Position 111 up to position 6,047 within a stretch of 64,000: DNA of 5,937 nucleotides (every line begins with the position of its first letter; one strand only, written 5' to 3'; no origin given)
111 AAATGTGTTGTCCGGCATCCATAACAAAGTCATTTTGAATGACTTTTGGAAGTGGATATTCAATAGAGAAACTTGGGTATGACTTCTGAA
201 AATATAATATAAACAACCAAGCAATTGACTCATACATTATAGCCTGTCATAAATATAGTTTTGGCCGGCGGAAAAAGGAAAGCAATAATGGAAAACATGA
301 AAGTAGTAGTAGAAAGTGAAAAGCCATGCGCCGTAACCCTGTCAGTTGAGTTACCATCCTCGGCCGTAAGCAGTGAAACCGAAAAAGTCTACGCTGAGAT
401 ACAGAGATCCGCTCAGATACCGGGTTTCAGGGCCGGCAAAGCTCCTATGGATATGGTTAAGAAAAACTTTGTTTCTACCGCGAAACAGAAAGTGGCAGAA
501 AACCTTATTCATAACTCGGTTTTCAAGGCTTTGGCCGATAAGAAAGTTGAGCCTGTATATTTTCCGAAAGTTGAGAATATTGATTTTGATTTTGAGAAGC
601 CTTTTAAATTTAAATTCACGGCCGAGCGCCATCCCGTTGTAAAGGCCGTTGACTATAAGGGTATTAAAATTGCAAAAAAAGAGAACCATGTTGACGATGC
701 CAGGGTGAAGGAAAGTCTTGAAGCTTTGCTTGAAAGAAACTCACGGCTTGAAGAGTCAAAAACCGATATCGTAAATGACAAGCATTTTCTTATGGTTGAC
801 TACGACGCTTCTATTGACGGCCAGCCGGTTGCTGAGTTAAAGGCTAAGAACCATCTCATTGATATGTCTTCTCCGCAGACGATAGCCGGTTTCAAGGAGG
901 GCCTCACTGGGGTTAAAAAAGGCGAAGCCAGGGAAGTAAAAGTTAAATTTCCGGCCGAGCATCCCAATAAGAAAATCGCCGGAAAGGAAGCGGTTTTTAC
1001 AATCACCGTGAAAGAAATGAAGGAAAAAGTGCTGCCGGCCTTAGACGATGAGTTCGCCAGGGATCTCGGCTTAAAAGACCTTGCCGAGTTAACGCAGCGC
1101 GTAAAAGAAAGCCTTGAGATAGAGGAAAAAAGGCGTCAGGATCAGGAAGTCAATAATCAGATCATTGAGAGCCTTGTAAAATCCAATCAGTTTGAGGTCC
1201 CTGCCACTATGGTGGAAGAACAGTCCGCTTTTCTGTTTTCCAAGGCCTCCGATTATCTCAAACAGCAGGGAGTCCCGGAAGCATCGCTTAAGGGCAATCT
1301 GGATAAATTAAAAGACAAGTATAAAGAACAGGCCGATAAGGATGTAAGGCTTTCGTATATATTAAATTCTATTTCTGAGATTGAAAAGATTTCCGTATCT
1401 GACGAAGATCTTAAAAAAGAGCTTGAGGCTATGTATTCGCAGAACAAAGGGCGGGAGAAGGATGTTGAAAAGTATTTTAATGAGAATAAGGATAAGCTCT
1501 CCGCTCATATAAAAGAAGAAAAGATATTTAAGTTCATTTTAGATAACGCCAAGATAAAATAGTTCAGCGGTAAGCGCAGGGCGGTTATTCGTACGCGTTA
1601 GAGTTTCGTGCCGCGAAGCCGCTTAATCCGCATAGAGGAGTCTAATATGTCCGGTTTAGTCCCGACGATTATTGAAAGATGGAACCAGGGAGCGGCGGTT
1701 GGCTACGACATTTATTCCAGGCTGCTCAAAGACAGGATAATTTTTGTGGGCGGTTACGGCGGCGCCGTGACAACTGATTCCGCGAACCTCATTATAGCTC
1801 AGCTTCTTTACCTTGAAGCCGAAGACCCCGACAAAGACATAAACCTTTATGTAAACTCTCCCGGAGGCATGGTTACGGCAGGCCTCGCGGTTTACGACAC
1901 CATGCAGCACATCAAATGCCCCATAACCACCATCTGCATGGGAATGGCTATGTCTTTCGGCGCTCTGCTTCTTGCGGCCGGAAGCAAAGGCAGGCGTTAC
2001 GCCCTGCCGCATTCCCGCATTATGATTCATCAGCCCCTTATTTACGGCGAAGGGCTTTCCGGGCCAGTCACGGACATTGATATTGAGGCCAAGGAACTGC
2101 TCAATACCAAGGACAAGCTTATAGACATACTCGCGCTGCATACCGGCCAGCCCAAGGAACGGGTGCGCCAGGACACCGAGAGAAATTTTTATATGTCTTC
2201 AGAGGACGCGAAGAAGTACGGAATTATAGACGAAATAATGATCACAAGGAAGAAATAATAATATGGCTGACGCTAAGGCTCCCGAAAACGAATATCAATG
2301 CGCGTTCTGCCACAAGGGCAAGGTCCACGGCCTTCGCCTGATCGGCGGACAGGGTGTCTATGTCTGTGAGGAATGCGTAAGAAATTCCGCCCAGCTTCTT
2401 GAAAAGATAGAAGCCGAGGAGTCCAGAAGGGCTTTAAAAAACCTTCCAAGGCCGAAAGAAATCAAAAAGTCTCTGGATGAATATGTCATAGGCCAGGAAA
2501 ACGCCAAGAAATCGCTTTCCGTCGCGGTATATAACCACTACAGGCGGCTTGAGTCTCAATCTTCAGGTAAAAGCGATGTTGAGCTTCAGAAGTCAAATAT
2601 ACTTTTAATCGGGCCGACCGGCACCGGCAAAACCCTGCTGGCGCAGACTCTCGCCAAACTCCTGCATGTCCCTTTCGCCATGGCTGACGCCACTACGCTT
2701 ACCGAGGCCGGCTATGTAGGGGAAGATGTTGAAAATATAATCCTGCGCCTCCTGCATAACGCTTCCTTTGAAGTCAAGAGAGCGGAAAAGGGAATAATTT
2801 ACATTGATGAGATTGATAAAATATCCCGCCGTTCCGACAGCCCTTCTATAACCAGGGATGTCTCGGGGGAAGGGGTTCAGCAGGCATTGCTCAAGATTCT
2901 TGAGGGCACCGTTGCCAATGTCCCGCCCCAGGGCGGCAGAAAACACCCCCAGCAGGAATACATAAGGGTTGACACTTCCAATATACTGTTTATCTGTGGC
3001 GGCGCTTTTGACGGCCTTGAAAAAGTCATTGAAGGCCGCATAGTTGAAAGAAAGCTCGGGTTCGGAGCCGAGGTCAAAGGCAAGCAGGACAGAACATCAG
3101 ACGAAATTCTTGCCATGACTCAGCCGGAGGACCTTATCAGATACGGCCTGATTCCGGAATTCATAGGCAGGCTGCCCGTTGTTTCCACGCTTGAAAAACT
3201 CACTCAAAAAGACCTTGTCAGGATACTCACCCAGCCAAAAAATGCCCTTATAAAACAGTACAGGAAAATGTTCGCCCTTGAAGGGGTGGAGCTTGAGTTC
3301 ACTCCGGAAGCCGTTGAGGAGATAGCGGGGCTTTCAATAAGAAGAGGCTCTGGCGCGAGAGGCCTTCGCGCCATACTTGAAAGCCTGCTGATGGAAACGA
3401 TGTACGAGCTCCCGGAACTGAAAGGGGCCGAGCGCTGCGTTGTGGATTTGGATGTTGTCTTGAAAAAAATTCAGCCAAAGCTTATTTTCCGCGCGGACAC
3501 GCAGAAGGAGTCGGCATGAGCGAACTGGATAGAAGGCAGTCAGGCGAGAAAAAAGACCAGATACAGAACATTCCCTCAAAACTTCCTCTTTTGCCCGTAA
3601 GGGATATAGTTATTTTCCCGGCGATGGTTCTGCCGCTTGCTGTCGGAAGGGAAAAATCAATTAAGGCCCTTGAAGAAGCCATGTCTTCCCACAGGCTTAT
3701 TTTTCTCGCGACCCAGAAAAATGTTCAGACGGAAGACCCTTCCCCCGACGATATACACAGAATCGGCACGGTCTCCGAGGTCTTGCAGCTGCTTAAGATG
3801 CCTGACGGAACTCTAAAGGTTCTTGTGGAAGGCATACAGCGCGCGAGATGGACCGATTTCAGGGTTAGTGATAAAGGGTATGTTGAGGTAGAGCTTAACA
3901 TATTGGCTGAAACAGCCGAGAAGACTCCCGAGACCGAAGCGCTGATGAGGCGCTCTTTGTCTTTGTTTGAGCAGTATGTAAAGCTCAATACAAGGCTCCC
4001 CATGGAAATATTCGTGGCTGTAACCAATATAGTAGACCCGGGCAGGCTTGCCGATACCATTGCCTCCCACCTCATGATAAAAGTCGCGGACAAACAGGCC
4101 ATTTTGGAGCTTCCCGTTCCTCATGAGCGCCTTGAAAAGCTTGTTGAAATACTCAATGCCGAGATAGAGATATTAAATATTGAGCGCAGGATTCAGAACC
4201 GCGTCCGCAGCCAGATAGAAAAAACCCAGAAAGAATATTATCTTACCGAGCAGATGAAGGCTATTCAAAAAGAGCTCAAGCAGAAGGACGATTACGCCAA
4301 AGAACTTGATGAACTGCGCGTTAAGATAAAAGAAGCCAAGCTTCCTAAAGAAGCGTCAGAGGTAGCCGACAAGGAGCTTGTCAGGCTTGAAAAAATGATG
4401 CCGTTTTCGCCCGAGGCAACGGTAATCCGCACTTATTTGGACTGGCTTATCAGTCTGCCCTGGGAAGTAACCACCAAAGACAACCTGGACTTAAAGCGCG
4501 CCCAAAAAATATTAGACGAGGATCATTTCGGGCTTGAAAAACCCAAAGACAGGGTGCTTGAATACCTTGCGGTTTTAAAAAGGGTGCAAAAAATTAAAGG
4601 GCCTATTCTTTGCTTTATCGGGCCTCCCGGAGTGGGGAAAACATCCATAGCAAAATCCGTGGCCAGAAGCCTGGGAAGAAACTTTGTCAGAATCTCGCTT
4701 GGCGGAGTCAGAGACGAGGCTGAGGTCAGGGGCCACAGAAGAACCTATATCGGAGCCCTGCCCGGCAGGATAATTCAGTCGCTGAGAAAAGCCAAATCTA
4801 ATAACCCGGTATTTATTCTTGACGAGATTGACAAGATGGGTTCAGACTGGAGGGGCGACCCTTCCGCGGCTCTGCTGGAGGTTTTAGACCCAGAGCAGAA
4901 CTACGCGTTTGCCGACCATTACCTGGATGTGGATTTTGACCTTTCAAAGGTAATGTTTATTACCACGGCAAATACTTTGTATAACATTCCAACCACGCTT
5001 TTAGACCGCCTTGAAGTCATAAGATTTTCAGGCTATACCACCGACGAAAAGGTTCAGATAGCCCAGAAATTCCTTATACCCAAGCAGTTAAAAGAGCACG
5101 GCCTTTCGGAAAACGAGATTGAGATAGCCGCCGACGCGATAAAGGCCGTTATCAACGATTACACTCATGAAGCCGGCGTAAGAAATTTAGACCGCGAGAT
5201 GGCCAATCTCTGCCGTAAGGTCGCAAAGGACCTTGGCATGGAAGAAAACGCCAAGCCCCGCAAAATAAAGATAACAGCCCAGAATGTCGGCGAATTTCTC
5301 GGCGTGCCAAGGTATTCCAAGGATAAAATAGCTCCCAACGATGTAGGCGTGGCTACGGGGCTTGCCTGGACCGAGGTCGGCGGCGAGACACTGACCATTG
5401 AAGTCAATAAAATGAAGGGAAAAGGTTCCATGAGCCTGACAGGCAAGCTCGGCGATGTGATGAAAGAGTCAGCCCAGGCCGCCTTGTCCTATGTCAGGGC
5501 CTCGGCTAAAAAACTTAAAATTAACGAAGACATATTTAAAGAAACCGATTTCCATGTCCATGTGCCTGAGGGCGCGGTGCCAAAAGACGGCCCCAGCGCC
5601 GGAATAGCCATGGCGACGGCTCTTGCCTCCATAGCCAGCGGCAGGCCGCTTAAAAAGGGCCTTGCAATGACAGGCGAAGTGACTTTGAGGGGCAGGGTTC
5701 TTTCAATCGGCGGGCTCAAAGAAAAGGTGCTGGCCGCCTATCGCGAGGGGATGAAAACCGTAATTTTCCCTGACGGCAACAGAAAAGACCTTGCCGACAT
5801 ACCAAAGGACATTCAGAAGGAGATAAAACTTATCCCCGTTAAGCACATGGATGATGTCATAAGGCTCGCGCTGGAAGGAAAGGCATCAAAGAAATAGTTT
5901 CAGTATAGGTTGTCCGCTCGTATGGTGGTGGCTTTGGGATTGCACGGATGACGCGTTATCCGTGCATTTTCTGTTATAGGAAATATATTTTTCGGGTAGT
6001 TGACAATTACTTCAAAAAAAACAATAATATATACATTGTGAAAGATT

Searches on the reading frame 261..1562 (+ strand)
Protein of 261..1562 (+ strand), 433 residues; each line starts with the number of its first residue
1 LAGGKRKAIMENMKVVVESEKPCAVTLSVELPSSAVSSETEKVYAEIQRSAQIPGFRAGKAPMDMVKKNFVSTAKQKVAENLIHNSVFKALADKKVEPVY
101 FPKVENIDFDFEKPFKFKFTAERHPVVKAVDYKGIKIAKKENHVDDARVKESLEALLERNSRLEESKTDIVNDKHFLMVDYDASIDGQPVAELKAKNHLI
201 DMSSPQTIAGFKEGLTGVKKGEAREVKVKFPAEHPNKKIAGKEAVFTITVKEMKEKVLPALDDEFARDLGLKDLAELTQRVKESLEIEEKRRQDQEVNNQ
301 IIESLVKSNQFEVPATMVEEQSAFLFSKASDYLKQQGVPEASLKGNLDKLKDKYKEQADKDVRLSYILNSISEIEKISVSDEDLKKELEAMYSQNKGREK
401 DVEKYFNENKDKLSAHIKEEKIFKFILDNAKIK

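Call 31: search_protein_families(library=pfam, proteins=[window:261-1562:+], max_evalue=0.001)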
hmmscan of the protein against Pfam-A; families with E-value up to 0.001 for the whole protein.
window:261-1562:+ (433 aa): 3 families
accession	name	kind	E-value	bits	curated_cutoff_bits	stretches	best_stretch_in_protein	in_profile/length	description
PF05697.18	Trigger_N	-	5.9e-32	111.4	22.2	1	13-156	1-144/144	Bacterial trigger factor protein (TF)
PF05698.19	Trigger_C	-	1.6e-28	100.2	22.7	1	274-427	2-161/162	Bacterial trigger factor protein (TF) C-terminus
PF00254.34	FKBP_C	-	4e-10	40.3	21.1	1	171-250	5-93/94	FKBP-type peptidyl-prolyl cis-trans isomerase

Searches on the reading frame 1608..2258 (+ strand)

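Call 31: search_protein_families(library=pfam, proteins=[window:1608-2258:+], max_evalue=0.001)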
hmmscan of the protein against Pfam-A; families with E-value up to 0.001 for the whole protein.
window:1608-2258:+ (216 aa): 1 family
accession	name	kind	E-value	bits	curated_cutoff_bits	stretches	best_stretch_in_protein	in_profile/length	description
PF00574.28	CLP_protease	-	1.5e-74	250.2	20.2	1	31-212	5-180/182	Clp protease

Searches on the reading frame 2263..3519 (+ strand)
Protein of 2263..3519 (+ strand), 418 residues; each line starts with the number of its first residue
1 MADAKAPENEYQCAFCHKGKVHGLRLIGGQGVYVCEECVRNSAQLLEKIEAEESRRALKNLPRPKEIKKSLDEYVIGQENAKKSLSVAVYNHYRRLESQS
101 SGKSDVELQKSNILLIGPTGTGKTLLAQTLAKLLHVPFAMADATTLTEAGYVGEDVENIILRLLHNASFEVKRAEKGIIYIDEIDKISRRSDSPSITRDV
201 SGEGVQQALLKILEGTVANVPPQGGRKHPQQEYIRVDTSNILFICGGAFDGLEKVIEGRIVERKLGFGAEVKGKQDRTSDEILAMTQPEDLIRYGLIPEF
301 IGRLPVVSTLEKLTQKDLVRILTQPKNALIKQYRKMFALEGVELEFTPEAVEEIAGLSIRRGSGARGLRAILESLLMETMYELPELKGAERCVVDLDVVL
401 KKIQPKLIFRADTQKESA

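Call 31: search_protein_families(library=pfam, proteins=[window:2263-3519:+], max_evalue=0.001)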
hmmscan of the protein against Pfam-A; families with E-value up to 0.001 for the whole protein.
window:2263-3519:+ (418 aa): 13 families
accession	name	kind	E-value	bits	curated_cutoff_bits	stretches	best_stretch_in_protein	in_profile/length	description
PF07724.20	AAA_2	-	9.8e-35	120.5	27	1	109-306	2-165/166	AAA domain (Cdc48 subfamily)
PF00004.35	AAA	-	1.8e-16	61.2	21.2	1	113-238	1-99/131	ATPase family associated with various cellular activities (AAA)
PF10431.15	ClpB_D2-small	-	4.4e-09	36.7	21.9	1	313-383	1-67/81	C-terminal, D2-small domain, of ClpB protein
PF06689.19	zf-C4_ClpX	-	3.7e-08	33.6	27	1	12-47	2-38/39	ClpX C4-type zinc finger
PF07728.20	AAA_5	-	2.6e-07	31.2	22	1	112-189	1-80/139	AAA domain (dynein-related subfamily)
PF00493.29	MCM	-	7.3e-07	29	23.3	1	65-190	16-136/224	MCM P-loop domain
PF01078.27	Mg_chelatase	-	1.4e-06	28.3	20.3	1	111-135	23-47/207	Magnesium chelatase, subunit ChlI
PF05496.18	RuvB_N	-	5.3e-06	26.7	27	1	69-190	4-99/159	Holliday junction DNA helicase RuvB P-loop domain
PF13401.12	AAA_22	-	9.1e-06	26.5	27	1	109-161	4-59/130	AAA domain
PF00158.32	Sigma54_activat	-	6.9e-05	23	20.2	0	104-132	16-44/168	Sigma-54 interaction domain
PF14532.12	Sigma54_activ_2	-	0.00022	21.9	25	0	108-190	19-84/138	Sigma-54 interaction domain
PF13173.12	AAA_14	-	0.00051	20.5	27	1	111-189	3-76/129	AAA domain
PF13191.12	AAA_16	-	0.0007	20.6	32.6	0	111-135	25-49/167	AAA ATPase domain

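Call 89: list_cluster_members(proteins=[window:2263-3516:+, window:3516-5894:+, window:14833-17961:+])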
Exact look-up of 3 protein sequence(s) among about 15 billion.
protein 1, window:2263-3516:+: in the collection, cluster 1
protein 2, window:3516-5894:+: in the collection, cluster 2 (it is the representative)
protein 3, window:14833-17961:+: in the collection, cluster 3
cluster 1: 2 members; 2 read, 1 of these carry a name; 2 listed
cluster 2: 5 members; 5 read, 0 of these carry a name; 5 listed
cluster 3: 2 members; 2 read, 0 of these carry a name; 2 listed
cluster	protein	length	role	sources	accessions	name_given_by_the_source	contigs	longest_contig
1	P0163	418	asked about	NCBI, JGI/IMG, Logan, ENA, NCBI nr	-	-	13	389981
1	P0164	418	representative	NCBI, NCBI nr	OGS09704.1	MAG: ATP-dependent protease ATP-binding subunit ClpX [Elusimicrobia bacterium ...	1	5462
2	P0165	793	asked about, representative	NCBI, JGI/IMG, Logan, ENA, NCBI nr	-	-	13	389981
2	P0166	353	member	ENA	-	-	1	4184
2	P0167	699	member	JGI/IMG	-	-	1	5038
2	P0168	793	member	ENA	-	-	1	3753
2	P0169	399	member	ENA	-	-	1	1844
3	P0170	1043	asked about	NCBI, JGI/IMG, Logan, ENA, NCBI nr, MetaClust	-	-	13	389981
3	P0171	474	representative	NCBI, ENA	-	-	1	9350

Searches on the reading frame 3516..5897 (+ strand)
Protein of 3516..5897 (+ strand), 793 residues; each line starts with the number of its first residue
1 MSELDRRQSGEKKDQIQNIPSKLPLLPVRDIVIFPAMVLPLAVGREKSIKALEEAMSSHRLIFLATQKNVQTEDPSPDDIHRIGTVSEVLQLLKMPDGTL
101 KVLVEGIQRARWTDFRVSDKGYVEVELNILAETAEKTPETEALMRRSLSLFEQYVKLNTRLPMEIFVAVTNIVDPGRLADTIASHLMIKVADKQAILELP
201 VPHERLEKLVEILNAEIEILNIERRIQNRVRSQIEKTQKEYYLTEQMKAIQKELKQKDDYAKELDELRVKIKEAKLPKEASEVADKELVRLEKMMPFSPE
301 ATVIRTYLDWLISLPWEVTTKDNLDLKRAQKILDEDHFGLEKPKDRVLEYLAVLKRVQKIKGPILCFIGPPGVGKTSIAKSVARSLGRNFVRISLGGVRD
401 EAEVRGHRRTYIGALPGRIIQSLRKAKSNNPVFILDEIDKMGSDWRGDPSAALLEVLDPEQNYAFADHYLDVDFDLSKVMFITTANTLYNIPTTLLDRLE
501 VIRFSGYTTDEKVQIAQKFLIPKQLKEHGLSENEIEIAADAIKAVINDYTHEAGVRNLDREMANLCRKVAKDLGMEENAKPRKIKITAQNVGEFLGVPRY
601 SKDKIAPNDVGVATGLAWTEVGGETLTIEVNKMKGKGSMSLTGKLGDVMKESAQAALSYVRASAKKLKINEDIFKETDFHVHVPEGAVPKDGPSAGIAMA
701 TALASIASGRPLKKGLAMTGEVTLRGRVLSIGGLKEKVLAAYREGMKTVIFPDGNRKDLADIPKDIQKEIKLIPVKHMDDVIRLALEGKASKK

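Call 31: search_protein_families(library=pfam, proteins=[window:3516-5897:+], max_evalue=0.001)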
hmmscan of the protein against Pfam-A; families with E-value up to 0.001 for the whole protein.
window:3516-5897:+ (793 aa): 10 families
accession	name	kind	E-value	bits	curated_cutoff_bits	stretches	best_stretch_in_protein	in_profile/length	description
PF05362.19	Lon_C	-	1.1e-88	296.7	21.1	1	585-787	1-204/205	Lon protease (S16) C-terminal proteolytic domain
PF02190.22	LON_substr_bdg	-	4e-54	184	28.7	1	22-214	1-199/200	ATP-dependent protease La (LON) substrate-binding domain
PF00004.35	AAA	-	2.8e-26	93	21.2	1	365-505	1-129/131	ATPase family associated with various cellular activities (AAA)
PF22667.2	Lon_lid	-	1.4e-20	73.1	27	1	526-580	1-55/57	Lon protease AAA+ ATPase lid domain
PF07728.20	AAA_5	-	1.5e-08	35.1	22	1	365-496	2-136/139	AAA domain (dynein-related subfamily)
PF13541.12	ChlI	-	2.3e-07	31.1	27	1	628-755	1-121/121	Subunit ChlI of Mg-chelatase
PF13401.12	AAA_22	-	9.5e-06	26.4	27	1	364-446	7-97/130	AAA domain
PF13191.12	AAA_16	-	1.3e-05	26.2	32.6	0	352-389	14-51/167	AAA ATPase domain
PF05496.18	RuvB_N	-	0.00039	20.7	27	0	365-392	36-63/159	Holliday junction DNA helicase RuvB P-loop domain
PF13173.12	AAA_14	-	0.00083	19.8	27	0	363-441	3-74/129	AAA domain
